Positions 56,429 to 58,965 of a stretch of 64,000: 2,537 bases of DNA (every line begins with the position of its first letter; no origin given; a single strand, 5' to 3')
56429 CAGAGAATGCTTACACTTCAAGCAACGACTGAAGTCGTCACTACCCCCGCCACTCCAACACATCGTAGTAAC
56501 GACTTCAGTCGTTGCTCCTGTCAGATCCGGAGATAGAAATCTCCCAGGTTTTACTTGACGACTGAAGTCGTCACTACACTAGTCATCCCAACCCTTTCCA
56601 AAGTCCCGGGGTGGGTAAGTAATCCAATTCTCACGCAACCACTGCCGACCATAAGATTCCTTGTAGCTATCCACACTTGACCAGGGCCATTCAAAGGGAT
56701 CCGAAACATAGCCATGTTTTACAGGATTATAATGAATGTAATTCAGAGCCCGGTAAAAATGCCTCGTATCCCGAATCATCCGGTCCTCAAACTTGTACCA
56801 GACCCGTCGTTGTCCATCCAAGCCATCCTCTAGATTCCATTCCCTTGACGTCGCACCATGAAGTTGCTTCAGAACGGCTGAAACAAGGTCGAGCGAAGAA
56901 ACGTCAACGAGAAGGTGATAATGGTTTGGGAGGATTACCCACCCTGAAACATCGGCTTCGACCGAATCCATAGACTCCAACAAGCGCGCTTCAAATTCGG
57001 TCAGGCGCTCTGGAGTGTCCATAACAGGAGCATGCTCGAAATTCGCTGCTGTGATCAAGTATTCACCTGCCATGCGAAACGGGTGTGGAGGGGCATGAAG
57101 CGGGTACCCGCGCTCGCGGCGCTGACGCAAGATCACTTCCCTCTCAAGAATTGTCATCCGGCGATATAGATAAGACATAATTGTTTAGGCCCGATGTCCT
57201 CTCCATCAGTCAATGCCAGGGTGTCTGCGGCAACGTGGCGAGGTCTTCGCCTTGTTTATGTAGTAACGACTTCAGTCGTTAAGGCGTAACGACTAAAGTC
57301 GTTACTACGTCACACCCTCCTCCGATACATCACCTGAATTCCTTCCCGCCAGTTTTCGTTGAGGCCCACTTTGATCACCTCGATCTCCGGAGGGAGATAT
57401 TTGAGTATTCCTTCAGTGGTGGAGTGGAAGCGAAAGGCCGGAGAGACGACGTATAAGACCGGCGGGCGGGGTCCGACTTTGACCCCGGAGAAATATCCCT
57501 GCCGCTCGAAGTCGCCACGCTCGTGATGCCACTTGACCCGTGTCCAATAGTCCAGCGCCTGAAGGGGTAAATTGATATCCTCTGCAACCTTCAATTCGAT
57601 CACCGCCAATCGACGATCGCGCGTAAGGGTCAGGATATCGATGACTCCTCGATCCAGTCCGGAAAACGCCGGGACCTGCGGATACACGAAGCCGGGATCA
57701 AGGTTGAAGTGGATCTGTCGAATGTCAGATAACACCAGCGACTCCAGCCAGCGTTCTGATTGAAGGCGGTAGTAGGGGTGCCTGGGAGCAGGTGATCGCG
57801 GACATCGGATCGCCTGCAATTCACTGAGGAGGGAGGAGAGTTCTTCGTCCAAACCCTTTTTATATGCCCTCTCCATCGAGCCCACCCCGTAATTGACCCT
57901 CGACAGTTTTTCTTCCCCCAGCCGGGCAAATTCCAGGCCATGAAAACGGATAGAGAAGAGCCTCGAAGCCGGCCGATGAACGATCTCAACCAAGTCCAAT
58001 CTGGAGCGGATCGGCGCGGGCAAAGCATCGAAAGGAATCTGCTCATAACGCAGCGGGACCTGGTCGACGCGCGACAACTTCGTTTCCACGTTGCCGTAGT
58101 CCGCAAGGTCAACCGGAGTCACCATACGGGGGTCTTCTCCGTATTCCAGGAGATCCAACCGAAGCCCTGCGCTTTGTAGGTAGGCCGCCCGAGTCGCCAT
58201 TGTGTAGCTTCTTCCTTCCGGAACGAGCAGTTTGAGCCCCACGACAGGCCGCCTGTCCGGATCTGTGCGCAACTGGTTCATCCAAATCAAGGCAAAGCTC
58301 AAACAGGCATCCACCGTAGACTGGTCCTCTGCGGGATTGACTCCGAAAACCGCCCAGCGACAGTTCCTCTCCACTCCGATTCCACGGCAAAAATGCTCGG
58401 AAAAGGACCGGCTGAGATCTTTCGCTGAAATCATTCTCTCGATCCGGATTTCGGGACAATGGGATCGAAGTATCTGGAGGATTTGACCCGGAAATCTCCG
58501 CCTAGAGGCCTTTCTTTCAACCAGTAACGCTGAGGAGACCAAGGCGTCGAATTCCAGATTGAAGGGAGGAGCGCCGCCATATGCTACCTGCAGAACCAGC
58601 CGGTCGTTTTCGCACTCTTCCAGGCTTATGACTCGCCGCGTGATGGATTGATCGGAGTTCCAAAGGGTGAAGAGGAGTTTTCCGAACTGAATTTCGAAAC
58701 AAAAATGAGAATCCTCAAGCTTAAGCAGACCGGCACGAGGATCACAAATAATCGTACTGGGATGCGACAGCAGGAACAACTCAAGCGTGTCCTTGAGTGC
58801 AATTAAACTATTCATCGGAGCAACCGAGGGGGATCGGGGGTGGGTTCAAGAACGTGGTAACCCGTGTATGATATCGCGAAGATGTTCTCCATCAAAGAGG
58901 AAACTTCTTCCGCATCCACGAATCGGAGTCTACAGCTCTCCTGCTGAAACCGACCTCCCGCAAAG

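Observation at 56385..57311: REP/RAYT mobile locus: IS200-like tyrosine transposase flanked by palindromic REP arrays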

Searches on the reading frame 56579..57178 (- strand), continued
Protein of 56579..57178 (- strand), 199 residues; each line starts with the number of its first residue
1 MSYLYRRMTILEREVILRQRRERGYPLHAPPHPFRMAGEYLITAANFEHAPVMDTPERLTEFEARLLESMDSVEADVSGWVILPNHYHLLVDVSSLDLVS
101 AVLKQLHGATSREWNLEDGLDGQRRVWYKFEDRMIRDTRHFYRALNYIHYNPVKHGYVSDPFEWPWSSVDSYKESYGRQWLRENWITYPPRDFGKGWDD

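Call 72: fold_search(model_id=the predicted structure, library=pdb)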
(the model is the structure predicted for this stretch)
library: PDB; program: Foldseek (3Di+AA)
matches with E <= 10: 1640; with E <= 0.001: 30
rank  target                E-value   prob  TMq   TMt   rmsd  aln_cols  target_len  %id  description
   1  4er8_A                1.1e-07  1.00  0.52  0.62   3.5       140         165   19  Structure of the REP associates tyrosine transposase bound to a REP hairpin (released 2012-08-15)
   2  2xqc_D                4.6e-06  1.00  0.40  0.57   9.6       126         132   18  DEINOCOCCUS RADIODURANS ISDRA2 TRANSPOSASE COMPLEXED WITH LEFT END RECOGNITION AND CLEAVAGE SITE AND ZN (released 2010-10-13)
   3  2vic_A                4.9e-06  1.00  0.42  0.53  13.0       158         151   14  CRYSTAL STRUCTURE OF THE ISHP608 TRANSPOSASE IN COMPLEX with Left end 26- mer DNA and manganese (released 2008-02-19)
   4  2xo6_A                7.6e-06  1.00  0.41  0.58   4.6       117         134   17  DEINOCOCCUS RADIODURANS ISDRA2 TRANSPOSASE Y132F MUTANT COMPLEXED WITH LEFT END RECOGNITION AND CLEAVAGE SITE (released 2010-10-13)
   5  2xma_B                9.2e-06  1.00  0.41  0.57   6.4       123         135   16  DEINOCOCCUS RADIODURANS ISDRA2 TRANSPOSASE RIGHT END DNA COMPLEX (released 2010-10-13)
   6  2vjv_A                9.8e-06  1.00  0.41  0.61  11.2       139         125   14  Crystal structure of the IS608 transposase in complex with left end 26-mer DNA hairpin and a 6-mer DNA representing th (released 2008-02-19)
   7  2xma_E                1.0e-05  1.00  0.41  0.55   9.0       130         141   18  DEINOCOCCUS RADIODURANS ISDRA2 TRANSPOSASE RIGHT END DNA COMPLEX (released 2010-10-13)
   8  2xma_A                1.1e-05  1.00  0.41  0.56   8.9       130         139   17  DEINOCOCCUS RADIODURANS ISDRA2 TRANSPOSASE RIGHT END DNA COMPLEX (released 2010-10-13)
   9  2vju_B                1.3e-05  1.00  0.40  0.56   7.7       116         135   16  Crystal structure of the IS608 transposase in complex with the complete Right end 35-mer DNA and manganese (released 2008-02-19)
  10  2xm3_B                1.3e-05  1.00  0.41  0.60   8.0       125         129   17  Deinococcus radiodurans ISDra2 Transposase Left end DNA complex (released 2010-10-13)
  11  2xm3_A                1.3e-05  1.00  0.41  0.60   4.9       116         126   18  Deinococcus radiodurans ISDra2 Transposase Left end DNA complex (released 2010-10-13)
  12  2xm3_C                1.3e-05  1.00  0.41  0.60   7.7       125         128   18  Deinococcus radiodurans ISDra2 Transposase Left end DNA complex (released 2010-10-13)
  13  2a6m_B                1.3e-05  1.00  0.41  0.52  15.0       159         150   14  Crystal Structure of the ISHp608 Transposase (released 2005-10-25)
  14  2xo6_D                1.4e-05  1.00  0.40  0.59   3.7       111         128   19  DEINOCOCCUS RADIODURANS ISDRA2 TRANSPOSASE Y132F MUTANT COMPLEXED WITH LEFT END RECOGNITION AND CLEAVAGE SITE (released 2010-10-13)
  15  2xm3_D                1.7e-05  1.00  0.40  0.58  10.3       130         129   18  Deinococcus radiodurans ISDra2 Transposase Left end DNA complex (released 2010-10-13)
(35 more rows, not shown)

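Call 76: search_protein_families(library=padloc, proteins=[window:56579-57178:-], max_evalue=0.01)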
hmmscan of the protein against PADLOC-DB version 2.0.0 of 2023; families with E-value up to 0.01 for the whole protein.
window:56579-57178:- (199 aa): 0 families

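Call 83: list_cluster_members(proteins=[P0007, P0009, P0011, P0014, P0016, P0020, P0032, P0051, P0054, P0055])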
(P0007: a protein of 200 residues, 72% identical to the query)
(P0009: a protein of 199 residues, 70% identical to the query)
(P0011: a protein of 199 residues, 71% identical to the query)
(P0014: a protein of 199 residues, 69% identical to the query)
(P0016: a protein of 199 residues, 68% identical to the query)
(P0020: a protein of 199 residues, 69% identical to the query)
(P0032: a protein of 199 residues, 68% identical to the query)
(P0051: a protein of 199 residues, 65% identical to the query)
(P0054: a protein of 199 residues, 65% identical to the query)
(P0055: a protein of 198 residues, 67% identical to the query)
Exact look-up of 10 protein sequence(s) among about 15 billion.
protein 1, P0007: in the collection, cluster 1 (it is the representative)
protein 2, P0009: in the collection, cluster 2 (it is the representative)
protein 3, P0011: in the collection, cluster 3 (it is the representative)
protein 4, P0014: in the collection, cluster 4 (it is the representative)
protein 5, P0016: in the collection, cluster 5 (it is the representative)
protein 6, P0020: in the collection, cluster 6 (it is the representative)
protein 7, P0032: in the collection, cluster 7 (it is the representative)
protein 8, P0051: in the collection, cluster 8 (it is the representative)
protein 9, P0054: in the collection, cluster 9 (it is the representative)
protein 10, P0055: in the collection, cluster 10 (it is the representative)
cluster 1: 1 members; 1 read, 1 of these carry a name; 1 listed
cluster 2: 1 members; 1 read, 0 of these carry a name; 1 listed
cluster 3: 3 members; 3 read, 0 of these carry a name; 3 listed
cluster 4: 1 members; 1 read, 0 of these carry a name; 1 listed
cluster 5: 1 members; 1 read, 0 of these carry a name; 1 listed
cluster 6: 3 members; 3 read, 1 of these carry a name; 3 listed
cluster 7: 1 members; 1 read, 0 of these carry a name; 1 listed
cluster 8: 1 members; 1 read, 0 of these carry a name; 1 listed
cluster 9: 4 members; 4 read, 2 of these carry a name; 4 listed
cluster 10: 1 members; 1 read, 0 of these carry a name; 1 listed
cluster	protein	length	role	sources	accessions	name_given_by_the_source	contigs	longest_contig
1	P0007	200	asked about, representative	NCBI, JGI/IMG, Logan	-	putative transposase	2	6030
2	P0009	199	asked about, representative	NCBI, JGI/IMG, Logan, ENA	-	-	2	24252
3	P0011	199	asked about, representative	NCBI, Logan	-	-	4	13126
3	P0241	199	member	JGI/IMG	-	-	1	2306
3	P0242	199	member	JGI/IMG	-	-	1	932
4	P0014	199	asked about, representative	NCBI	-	-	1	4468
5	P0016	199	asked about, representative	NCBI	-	-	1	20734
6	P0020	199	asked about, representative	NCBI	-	-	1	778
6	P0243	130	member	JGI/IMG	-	putative transposase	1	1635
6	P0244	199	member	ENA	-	-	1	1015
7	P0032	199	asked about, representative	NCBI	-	-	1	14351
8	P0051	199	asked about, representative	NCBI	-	-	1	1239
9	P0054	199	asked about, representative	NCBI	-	-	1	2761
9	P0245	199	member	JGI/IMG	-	putative transposase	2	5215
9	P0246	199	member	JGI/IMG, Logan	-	putative transposase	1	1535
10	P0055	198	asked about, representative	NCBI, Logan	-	-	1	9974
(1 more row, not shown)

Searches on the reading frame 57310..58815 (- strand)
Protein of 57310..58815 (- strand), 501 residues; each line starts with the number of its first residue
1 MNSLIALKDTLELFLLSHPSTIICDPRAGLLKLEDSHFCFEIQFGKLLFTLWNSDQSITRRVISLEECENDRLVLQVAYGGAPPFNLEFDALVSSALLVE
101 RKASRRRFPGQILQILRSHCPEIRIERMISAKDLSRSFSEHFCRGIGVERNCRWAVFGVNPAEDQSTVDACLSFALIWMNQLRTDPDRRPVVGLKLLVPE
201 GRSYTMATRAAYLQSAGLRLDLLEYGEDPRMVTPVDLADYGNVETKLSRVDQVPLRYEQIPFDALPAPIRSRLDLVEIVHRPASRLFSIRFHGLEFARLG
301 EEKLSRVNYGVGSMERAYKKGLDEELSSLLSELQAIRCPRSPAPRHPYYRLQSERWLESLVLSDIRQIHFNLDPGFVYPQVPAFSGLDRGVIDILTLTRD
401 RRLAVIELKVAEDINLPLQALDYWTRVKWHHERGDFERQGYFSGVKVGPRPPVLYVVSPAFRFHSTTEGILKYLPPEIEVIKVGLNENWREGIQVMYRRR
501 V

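Call 4: search_protein_families(library=pfam, proteins=[window:57310-58815:-], max_evalue=0.01)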
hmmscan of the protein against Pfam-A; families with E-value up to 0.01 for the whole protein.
window:57310-58815:- (501 aa): 0 families

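Call 5: search_protein_families(library=ncbifam, proteins=[window:57310-58815:-], max_evalue=0.01)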
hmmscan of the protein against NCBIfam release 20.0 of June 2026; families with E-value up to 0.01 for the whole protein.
window:57310-58815:- (501 aa): 0 families

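Call 76: search_protein_families(library=padloc, proteins=[window:57310-58815:-], max_evalue=0.01)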
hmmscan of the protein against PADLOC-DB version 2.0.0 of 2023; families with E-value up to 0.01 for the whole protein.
window:57310-58815:- (501 aa): 3 families
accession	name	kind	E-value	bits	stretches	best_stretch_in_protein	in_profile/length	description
PDLC04915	PDC-S11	-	0.0047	14.2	1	353-426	26-97/379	-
PDLC04916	PDC-S11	-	0.0059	13.7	1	350-427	21-94/358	-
PDLC04909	PDC-S11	-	0.0067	14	1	392-423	62-94/347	-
